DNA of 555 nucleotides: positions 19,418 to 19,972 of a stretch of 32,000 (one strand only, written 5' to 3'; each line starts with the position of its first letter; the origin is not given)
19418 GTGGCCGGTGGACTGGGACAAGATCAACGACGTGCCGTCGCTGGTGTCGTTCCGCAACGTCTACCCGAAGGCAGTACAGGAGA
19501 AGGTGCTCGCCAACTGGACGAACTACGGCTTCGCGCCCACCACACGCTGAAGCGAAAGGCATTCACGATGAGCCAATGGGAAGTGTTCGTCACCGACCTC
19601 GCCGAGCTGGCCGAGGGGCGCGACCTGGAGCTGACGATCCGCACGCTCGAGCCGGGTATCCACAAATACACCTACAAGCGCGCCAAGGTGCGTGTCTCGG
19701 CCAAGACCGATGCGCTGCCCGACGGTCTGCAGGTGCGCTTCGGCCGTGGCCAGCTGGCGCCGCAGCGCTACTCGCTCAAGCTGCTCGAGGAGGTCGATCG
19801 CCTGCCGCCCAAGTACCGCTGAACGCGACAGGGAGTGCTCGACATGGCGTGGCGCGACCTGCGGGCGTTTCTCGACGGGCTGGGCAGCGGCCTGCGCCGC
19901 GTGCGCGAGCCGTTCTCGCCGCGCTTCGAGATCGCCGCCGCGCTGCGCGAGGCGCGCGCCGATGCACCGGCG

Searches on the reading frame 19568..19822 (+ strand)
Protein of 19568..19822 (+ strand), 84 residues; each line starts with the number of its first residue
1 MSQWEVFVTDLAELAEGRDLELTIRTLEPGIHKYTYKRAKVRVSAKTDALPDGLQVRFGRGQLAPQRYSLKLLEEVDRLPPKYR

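Call 3: search_protein_families(library=pfam, proteins=[window:19568-19822:+], max_evalue=0.01)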
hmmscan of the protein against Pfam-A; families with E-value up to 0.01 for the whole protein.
window:19568-19822:+ (84 aa): 1 family
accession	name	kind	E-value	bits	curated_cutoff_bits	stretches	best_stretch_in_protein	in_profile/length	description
PF09662.15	Phenyl_P_gamma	-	4.5e-38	129.7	25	1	3-83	2-82/83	Phenylphosphate carboxylase gamma subunit (Phenyl_P_gamma)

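Call 4: search_protein_families(library=ncbifam, proteins=[window:19568-19822:+], max_evalue=0.01)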
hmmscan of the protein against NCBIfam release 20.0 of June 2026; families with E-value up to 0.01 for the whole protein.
window:19568-19822:+ (84 aa): 1 family
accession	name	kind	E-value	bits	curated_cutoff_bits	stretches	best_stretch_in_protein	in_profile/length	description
TIGR02725.1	phenyl_P_gamma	equivalog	3.3e-36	123.1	135.55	1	1-83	1-83/84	phenylphosphate carboxylase subunit gamma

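Call 62: find_related_loci(query=A3, collection=metagenome_contigs, flank=7000)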
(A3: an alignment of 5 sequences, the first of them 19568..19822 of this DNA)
Query A3 (84 aa) in metagenome_contigs; peptide patterns used: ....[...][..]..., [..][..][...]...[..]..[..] (x = any residue, [..] = any of these).
513 stretches matched a pattern; 80 encode a relative of the query (tblastn E <= 1e-3); 80 distinct loci.
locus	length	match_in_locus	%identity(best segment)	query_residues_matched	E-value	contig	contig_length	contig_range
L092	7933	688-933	89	3-84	3e-47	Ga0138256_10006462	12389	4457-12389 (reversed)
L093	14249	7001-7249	83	1-83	8e-45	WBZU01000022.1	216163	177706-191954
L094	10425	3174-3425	82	1-84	2e-44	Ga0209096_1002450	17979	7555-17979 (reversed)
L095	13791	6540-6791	82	1-84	2e-44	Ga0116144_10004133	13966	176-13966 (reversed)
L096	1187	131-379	82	1-83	1e-45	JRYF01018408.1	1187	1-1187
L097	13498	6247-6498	82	1-84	4e-44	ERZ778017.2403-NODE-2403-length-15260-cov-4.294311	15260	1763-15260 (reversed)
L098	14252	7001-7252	83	1-84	5e-44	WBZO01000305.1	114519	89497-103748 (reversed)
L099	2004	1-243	86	3-83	2e-43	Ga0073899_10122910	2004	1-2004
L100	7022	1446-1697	81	1-84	3e-43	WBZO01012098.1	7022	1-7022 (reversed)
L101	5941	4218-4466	80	1-83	4e-43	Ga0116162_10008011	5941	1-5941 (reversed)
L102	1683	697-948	80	1-84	8e-43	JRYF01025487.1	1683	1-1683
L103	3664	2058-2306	76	1-83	4e-41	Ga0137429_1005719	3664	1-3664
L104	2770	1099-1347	75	1-83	1e-40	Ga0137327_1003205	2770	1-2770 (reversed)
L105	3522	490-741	71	1-84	1e-37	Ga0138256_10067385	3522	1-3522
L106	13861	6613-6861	67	1-83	3e-37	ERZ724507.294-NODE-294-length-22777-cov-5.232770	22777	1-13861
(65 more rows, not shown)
